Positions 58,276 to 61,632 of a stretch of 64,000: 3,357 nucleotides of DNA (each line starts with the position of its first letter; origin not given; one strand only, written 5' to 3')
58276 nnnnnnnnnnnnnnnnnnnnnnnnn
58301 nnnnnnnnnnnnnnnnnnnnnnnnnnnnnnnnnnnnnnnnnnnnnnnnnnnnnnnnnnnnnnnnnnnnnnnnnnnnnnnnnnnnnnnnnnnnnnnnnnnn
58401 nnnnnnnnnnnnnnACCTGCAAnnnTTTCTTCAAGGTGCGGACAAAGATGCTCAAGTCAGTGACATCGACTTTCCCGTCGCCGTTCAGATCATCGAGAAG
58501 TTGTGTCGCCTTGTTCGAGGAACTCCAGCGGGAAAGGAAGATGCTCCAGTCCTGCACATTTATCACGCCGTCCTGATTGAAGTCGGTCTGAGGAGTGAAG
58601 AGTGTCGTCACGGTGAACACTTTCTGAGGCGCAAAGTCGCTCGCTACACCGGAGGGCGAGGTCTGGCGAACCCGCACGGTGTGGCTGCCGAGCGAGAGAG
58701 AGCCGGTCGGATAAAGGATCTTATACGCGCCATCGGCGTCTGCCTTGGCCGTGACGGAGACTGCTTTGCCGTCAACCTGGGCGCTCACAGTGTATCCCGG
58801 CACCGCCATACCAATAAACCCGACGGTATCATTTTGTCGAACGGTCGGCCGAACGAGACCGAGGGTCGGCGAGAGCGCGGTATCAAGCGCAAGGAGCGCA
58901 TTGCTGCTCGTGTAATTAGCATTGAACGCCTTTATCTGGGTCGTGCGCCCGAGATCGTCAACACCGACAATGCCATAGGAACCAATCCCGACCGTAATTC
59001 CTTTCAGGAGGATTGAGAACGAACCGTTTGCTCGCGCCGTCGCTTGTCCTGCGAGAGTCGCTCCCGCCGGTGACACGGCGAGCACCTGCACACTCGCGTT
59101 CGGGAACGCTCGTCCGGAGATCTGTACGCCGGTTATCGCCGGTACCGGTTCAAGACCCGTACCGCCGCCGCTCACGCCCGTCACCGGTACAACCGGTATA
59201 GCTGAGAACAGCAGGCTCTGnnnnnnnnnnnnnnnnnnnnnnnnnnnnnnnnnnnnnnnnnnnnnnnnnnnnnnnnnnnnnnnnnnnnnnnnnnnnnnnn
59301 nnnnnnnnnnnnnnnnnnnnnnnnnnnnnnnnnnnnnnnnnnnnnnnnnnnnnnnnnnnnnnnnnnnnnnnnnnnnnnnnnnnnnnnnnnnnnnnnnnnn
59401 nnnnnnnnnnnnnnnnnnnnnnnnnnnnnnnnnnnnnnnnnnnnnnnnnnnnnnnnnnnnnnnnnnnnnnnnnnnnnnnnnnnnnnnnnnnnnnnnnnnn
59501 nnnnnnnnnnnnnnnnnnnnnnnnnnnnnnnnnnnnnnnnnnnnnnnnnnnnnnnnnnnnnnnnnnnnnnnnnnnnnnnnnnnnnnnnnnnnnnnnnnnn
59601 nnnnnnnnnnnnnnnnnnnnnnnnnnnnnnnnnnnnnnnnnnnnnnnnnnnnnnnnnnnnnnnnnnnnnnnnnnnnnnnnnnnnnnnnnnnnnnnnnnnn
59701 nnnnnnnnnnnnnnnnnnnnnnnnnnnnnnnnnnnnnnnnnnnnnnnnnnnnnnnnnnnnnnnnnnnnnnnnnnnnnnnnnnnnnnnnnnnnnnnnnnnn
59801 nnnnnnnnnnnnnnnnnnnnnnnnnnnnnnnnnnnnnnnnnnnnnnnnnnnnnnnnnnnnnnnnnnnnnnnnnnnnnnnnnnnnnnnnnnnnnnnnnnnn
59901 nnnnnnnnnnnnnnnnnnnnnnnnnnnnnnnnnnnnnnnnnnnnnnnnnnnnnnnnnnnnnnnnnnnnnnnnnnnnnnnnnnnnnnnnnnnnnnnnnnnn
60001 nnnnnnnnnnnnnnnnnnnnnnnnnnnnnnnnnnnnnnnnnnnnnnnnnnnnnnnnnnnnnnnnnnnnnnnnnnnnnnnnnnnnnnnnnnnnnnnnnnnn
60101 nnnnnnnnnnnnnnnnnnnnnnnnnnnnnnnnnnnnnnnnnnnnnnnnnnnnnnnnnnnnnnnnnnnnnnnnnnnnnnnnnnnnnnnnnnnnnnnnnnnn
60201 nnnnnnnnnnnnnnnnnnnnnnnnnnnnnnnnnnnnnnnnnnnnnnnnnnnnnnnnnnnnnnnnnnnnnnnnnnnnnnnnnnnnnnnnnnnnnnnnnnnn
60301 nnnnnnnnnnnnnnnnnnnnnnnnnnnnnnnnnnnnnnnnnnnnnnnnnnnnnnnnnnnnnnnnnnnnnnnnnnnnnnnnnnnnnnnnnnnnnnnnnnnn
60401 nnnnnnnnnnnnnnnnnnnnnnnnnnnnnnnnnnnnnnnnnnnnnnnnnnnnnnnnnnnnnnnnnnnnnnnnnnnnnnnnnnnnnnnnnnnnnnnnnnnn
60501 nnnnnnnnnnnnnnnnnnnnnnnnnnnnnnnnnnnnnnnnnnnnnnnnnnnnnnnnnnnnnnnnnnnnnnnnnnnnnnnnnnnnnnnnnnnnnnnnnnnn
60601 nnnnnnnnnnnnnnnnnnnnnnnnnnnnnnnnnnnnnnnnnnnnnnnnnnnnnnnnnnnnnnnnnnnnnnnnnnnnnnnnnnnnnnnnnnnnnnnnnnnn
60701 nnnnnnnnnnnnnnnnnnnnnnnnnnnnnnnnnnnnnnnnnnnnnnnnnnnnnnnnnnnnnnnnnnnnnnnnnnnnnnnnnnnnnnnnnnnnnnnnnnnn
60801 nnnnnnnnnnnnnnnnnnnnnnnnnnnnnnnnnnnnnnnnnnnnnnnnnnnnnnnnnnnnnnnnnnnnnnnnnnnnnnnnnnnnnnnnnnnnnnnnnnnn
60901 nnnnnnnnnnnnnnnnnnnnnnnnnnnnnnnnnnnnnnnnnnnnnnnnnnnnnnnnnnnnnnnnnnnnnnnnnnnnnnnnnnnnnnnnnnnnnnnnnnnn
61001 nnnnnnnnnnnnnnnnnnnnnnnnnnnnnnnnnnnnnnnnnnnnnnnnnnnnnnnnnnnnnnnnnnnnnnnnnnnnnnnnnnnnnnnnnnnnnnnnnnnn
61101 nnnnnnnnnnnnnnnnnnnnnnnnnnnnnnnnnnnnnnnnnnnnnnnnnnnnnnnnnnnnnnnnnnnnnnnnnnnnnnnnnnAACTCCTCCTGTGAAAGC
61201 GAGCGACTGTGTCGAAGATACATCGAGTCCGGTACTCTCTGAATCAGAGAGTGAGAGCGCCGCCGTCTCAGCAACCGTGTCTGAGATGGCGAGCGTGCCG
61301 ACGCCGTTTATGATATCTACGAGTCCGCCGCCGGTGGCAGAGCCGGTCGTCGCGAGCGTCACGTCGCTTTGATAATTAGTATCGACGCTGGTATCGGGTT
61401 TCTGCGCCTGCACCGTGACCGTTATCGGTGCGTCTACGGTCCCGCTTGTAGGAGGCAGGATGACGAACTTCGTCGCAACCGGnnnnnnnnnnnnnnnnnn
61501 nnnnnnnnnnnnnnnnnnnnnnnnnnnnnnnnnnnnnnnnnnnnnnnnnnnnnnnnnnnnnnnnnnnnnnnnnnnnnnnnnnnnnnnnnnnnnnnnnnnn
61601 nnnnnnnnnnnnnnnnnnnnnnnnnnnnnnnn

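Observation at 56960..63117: Cohesin-anchor / giant dockerin-protein pair: a cellulosome-style surface assembly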

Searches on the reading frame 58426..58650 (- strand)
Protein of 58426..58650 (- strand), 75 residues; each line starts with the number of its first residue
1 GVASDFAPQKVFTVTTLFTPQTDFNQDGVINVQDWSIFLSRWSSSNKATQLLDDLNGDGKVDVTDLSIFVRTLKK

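Call 34: search_solved_structures(query=window:58426-58650:-, max_evalue=10, show_alignments=3)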
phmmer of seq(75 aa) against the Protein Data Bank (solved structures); distinct sequences matched with E-value up to 10: 40.
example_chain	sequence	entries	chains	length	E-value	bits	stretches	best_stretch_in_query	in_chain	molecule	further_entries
2y3n_B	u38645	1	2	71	0.00073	23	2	21-50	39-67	CELLULOSOMAL FAMILY-48 PROCESSIVE GLYCOSIDE HYDROLASE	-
2jnx_A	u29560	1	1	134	0.0025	21.3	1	20-74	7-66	Calcium binding protein 2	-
1daq_A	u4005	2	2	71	0.003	21.1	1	53-73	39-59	ENDOGLUCANASE SS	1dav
2mte_A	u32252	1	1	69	0.0033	20.9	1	54-73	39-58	Cellulose 1,4-beta-cellobiosidase (reducing end) CelS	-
4fl4_A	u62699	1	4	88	0.0047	20.4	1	49-72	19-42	Glycoside hydrolase family 9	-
2yik_A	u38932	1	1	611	0.011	19.3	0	50-72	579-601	ENDOGLUCANASE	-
1jfj_A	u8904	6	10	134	0.012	19.1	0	20-70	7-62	CALCIUM-BINDING PROTEIN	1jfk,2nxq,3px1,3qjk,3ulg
3ul4_B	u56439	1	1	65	0.013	19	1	22-69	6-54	Cellulosome enzyme, dockerin type I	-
4zcu_A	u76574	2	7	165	0.014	19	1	18-73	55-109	Calcium-binding mitochondrial carrier protein SCaMC-1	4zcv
8zvk_A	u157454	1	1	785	0.015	18.9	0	50-72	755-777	AaBgIC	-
2ccl_B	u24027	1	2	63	0.019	18.5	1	51-73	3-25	ENDO-1,4-BETA-XYLANASE Y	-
4n5x_A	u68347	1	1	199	0.024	18.2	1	18-73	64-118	Calcium-binding mitochondrial carrier protein SCaMC-1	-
5lxv_B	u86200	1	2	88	0.061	16.9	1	50-70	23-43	Carbohydrate-binding protein WP_009985128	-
6kg9_A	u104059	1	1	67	0.062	16.9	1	22-71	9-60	And cellulose-binding endoglucanase family 9 CelL ortholog dockerin domain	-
6kgc_B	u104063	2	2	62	0.064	16.9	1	22-71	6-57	And cellulose-binding endoglucanase family 9 CelL ortholog dockerin domain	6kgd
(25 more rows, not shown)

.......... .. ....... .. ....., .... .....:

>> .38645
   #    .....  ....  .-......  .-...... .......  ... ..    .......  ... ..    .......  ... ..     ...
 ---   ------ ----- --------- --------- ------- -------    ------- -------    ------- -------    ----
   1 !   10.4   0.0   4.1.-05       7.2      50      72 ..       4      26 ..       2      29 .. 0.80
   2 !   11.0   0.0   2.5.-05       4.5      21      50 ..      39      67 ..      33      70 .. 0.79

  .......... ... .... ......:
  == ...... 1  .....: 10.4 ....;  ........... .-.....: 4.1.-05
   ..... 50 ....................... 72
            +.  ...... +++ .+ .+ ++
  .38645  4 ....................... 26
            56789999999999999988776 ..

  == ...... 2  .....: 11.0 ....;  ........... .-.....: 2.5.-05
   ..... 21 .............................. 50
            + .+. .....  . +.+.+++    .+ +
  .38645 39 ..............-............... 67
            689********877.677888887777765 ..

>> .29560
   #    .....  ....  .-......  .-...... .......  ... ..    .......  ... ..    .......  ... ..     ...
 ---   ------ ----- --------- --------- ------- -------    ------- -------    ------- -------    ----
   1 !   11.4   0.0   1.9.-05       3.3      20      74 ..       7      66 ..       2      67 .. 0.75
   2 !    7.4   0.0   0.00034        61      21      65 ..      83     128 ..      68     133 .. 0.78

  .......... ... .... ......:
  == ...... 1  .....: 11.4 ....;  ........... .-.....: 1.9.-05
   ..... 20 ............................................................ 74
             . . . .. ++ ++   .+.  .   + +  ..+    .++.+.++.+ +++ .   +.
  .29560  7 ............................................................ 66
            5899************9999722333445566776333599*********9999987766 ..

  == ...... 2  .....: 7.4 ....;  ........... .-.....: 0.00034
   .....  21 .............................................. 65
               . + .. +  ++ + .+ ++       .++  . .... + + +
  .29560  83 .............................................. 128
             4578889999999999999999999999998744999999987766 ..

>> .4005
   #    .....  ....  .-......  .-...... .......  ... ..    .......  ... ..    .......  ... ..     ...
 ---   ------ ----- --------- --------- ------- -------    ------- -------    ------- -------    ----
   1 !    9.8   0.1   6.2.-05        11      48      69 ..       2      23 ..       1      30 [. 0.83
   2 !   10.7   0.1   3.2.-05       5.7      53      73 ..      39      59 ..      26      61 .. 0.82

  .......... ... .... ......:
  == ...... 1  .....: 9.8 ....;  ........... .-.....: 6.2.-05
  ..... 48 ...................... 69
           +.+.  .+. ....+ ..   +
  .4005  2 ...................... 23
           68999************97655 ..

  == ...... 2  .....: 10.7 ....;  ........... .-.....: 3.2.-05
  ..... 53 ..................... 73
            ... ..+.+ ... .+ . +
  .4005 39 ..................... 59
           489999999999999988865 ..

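Call 48: search_solved_structures(query=A3, max_evalue=0.01, show_alignments=2)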
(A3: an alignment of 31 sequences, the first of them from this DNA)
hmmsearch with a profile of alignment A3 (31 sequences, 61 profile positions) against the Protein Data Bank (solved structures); distinct sequences matched with E-value up to 0.01: 46.
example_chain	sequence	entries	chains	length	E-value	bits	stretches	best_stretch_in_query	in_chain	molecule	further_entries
2y3n_B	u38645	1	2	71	2.2e-13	53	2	7-57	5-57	CELLULOSOMAL FAMILY-48 PROCESSIVE GLYCOSIDE HYDROLASE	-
4fl4_A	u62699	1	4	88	2.3e-09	40.1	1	9-58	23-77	Glycoside hydrolase family 9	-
2yik_A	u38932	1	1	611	1.2e-07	34.6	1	9-56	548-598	ENDOGLUCANASE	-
2vn6_B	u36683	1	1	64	2.1e-07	33.8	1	9-56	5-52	ENDOGLUCANASE A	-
1daq_A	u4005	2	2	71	2.2e-07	33.8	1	9-58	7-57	ENDOGLUCANASE SS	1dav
2mte_A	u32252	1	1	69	2.8e-07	33.4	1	10-58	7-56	Cellulose 1,4-beta-cellobiosidase (reducing end) CelS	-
2vn5_B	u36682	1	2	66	5.3e-07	32.5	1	9-56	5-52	ENDOGLUCANASE A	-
6kg9_A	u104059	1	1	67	3.1e-06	30.1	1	9-59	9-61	And cellulose-binding endoglucanase family 9 CelL ortholog dockerin domain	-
2jnx_A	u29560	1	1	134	3.4e-06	29.9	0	4-60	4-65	Calcium binding protein 2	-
2m7n_A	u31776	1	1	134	4.7e-06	29.5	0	4-56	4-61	Calcium-binding protein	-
1jfj_A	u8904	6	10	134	5.1e-06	29.4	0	4-56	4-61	CALCIUM-BINDING PROTEIN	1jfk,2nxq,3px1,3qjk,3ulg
3ox6_A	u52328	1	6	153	5.8e-06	29.2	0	36-53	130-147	Calcium-binding protein 1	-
3ox5_A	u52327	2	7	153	6.9e-06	29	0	36-53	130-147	Calcium-binding protein 1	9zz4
6kgc_B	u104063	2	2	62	8.2e-06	28.7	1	9-59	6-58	And cellulose-binding endoglucanase family 9 CelL ortholog dockerin domain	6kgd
6kge_D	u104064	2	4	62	1e-05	28.4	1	9-59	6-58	And cellulose-binding endoglucanase family 9 CelL ortholog dockerin domain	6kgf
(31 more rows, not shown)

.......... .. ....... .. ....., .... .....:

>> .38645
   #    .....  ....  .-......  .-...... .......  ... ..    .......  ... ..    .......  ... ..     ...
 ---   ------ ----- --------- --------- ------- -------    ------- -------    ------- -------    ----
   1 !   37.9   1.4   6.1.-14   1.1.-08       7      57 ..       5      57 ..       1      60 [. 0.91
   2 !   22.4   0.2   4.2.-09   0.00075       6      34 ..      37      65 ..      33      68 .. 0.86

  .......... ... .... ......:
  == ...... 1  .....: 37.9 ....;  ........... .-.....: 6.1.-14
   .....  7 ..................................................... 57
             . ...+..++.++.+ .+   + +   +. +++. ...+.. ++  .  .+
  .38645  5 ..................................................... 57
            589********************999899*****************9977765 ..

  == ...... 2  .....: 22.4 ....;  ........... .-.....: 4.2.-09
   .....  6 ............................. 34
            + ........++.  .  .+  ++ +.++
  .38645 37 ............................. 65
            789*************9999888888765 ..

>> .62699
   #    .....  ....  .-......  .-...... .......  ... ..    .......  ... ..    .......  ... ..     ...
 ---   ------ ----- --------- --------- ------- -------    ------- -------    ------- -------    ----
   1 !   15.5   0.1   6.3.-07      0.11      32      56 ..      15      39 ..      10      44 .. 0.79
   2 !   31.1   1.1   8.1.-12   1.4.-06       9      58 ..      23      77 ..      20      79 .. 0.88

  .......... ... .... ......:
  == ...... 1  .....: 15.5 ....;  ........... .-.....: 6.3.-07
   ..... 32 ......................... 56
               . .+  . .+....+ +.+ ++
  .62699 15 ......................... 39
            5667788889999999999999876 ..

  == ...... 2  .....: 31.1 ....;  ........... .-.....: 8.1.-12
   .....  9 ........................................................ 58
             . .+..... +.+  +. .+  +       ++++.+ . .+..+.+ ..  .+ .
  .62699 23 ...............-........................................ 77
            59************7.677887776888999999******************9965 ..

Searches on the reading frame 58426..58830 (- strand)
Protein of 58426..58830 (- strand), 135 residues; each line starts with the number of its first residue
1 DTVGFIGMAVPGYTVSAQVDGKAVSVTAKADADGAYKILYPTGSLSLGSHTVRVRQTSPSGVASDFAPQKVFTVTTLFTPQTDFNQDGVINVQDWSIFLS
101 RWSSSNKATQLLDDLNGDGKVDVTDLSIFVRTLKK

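Call 83: search_protein_representatives(protein=window:58426-58830:-)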
Query: 135 residues. Proteins with E-value up to 0.001 (for the whole library): 1861; up to 1e-10: 442; up to 1e-30: 42. The best 150 are listed.
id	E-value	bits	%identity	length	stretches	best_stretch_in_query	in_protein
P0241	8.8e-79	278.0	38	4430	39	16-76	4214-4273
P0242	4.6e-60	217.5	72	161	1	1-135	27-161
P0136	9.6e-57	206.8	70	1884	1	1-135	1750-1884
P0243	1.6e-52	193.1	70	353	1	1-135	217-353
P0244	1.3e-49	183.8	43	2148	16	75-130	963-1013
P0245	1.7e-48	180.1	37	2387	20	5-76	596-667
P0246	9.9e-45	168.0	34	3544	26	15-78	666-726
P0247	1.0e-43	164.6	60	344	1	1-134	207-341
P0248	1.5e-43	164.1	56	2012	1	3-134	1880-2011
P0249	1.5e-43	164.1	37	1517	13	2-75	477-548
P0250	2.9e-41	156.7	58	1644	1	1-134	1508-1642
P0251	1.6e-40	154.4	54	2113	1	1-134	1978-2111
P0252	3.6e-40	153.2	52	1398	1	3-134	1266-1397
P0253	4.2e-40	153.0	56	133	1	5-134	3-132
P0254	1.6e-39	151.1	53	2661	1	1-134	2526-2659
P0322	1.0e-26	109.8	41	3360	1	3-133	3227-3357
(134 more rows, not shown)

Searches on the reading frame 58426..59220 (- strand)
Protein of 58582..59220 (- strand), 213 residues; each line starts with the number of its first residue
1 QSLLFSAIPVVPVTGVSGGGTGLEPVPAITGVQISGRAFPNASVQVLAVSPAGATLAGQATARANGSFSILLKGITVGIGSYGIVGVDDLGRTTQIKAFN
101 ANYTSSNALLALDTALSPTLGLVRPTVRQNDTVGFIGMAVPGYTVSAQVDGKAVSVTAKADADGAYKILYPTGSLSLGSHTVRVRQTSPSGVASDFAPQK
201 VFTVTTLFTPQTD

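Call 33: search_protein_families(library=pfam, proteins=[window:58582-59220:-], max_evalue=1)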
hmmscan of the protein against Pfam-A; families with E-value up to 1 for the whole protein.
seq(213 aa): 5 families
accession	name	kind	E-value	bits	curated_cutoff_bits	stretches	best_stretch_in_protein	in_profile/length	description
PF17936.7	Big_6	-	7.3e-08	33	27.6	2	30-74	13-54/83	Bacterial Ig domain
PF19077.6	Big_13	-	4.5e-06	27.5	27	1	131-198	27-95/102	Bacterial Ig-like domain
PF13620.12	CarboxypepD_reg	-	0.00016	22.4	32.3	1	137-186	11-56/82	Carboxypeptidase regulatory-like domain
PF07976.19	Phe_hydrox_dim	-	0.00047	20.5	24.9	1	136-186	25-75/197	Phenol hydroxylase, C-terminal dimerisation domain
PF03656.18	Pam16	-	0.18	12.3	30.3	1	28-78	10-58/127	Pam16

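Call 74: predict_structure(alignment_id=A4)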
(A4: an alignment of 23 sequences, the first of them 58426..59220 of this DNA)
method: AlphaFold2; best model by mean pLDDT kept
length: 265 residues; sequences in the alignment: 23
mean_pLDDT: 82.3   pTM: 0.67
mean pLDDT of the five models: 82.3, 82.3, 81.7, 80.2, 78.4
residues with pLDDT >= 90: 126; 70-90: 91; 50-70: 20; < 50: 28
segments of 3 or more residues with pLDDT < 50: 1-27
pLDDT, mean of each block of 10 residues (from residue 1): 37 39 47 89 90 83 94 76 92 91 65 88 88 96 98 94 96 94 97 96 75 76 88 91 83 85 67
secondary structure, 60 per line:
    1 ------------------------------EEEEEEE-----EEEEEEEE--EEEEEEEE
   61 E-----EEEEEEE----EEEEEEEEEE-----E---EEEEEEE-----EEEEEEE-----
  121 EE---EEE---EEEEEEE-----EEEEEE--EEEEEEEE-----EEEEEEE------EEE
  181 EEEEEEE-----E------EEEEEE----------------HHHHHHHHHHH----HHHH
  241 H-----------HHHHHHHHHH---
elements in order: E31-37 E43-50 E53-61 E67-73 E78-87 E97-103 E109-115 E126-128 E132-138 E144-149 E152-159 E165-171 E178-187 E200-205 H222-232 H237-241 H253-262

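Call 77: fold_search(model_id=the predicted structure, library=pdb)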
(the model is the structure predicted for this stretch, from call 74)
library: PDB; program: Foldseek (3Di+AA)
matches with E <= 10: 1886; with E <= 0.001: 184
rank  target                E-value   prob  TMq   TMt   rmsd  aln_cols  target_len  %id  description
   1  7dm0_A                1.8e-09  1.00  0.26  0.39  17.0       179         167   23  Biofilm associated protein - C region (released 2021-12-15)
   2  2yn3_D                3.6e-07  1.00  0.27  0.33  16.8       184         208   18  Structural insight into the giant calcium-binding adhesin SiiE: implications for the adhesion of Salmonella enterica t (released 2013-04-03)
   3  2yn3_A                1.0e-06  1.00  0.28  0.27  16.2       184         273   19  Structural insight into the giant calcium-binding adhesin SiiE: implications for the adhesion of Salmonella enterica t (released 2013-04-03)
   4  2yn3_C                1.4e-06  1.00  0.28  0.27  19.9       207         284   19  Structural insight into the giant calcium-binding adhesin SiiE: implications for the adhesion of Salmonella enterica t (released 2013-04-03)
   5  8qox_B                1.5e-06  1.00  0.26  0.17  20.5       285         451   14  Two-component assembly of SlaA and SlaB S-layer proteins of Sulfolobus acidocaldarius (released 2024-02-21)
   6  3pdd                  1.6e-06  1.00  0.27  0.36  18.5       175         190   18  Structures of Clostridium thermocellum CbhA fibronectin(III)-like modules (released 2011-11-23)
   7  2yn5_A                2.0e-06  1.00  0.28  0.27  16.3       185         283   19  Structural insight into the giant calcium-binding adhesin SiiE: implications for the adhesion of Salmonella enterica t (released 2013-04-03)
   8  5irb_B                3.6e-06  1.00  0.25  0.22  20.0       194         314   18  Structural insight into host cell surface retention of a 1.5-MDa bacterial ice-binding adhesin (released 2017-07-19)
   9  5vst_A                5.8e-06  1.00  0.26  0.34  18.0       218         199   12  Crystal structure of murine CEACAM1b (released 2017-05-24)
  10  2yn5_B                7.2e-06  1.00  0.29  0.27  16.1       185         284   19  Structural insight into the giant calcium-binding adhesin SiiE: implications for the adhesion of Salmonella enterica t (released 2013-04-03)
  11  7c7u_B                7.2e-06  1.00  0.27  0.14   9.7       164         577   20  Biofilm associated protein - BSP domain (released 2021-05-12)
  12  6xi3                  7.6e-06  1.00  0.30  0.21  17.9       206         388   20  Crystal structure of tetra-tandem repeat in extending region of large adhesion protein (released 2020-10-14)
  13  4lp5_B                7.6e-06  1.00  0.26  0.31  18.2       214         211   12  Crystal structure of the full-length human RAGE extracellular domain (VC1C2 fragment) (released 2013-10-16)
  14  5irb_A                8.9e-06  1.00  0.28  0.24  20.1       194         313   17  Structural insight into host cell surface retention of a 1.5-MDa bacterial ice-binding adhesin (released 2017-07-19)
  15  7c7u_A                1.0e-05  1.00  0.28  0.15   9.5       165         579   21  Biofilm associated protein - BSP domain (released 2021-05-12)
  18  2yn3_B                1.7e-05  1.00  0.28  0.29  16.2       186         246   16  Structural insight into the giant calcium-binding adhesin SiiE: implications for the adhesion of Salmonella enterica t (released 2013-04-03)
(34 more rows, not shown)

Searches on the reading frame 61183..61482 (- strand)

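Call 33: search_protein_families(library=pfam, proteins=[window:61183-61482:-], max_evalue=1)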
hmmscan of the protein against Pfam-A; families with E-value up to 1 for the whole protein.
seq(100 aa): 1 family
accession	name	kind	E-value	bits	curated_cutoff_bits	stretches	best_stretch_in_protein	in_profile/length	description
PF23619.1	Ig_VWA7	-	0.0042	17.7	27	1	5-38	63-96/104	VWA7 Ig-like domain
